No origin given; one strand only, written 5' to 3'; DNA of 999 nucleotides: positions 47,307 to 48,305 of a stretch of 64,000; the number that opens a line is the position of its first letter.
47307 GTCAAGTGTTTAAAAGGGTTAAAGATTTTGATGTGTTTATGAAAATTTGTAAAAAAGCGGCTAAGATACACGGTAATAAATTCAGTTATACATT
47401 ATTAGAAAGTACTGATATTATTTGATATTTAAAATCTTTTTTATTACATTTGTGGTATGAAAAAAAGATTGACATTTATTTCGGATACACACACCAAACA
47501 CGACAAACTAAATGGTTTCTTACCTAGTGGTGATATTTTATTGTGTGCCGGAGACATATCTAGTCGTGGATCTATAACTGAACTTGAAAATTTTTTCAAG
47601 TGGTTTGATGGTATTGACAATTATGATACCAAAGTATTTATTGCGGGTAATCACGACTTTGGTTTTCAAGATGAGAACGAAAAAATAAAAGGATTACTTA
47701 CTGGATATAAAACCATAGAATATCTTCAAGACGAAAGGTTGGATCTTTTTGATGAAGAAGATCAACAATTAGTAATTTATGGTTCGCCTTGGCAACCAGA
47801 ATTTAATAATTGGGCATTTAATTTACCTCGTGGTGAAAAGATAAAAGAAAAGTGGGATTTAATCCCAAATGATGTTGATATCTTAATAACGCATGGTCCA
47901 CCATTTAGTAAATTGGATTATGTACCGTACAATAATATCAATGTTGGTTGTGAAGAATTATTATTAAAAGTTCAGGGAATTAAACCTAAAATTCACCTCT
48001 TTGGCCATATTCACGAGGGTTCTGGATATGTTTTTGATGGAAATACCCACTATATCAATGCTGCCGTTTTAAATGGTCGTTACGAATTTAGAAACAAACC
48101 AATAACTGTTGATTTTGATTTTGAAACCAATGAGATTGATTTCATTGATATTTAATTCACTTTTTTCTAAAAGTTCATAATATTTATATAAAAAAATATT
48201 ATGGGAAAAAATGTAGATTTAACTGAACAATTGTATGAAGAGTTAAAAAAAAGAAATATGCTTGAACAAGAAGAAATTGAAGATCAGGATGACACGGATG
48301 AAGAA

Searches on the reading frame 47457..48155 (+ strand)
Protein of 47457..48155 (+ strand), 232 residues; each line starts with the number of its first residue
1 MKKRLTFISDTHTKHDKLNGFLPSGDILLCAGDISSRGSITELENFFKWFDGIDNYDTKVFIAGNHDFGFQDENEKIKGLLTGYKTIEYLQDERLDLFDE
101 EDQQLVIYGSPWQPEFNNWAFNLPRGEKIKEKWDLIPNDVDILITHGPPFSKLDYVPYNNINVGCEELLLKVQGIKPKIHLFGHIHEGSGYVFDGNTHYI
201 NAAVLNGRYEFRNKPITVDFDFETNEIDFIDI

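Call 58: search_protein_families(library=ncbifam, proteins=[window:47457-48155:+], max_evalue=0.001)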
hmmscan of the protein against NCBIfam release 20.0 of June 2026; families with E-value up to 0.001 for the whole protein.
window:47457-48155:+ (232 aa): 2 families
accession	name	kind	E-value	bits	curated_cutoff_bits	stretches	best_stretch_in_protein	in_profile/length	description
TIGR03729.1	acc_ester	subfamily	0.00021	20.8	148.25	0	26-80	34-85/239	putative phosphoesterase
NF053861.1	DS8_antiphage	equivalog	0.00069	17.5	790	0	27-81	36-98/994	anti-phage protein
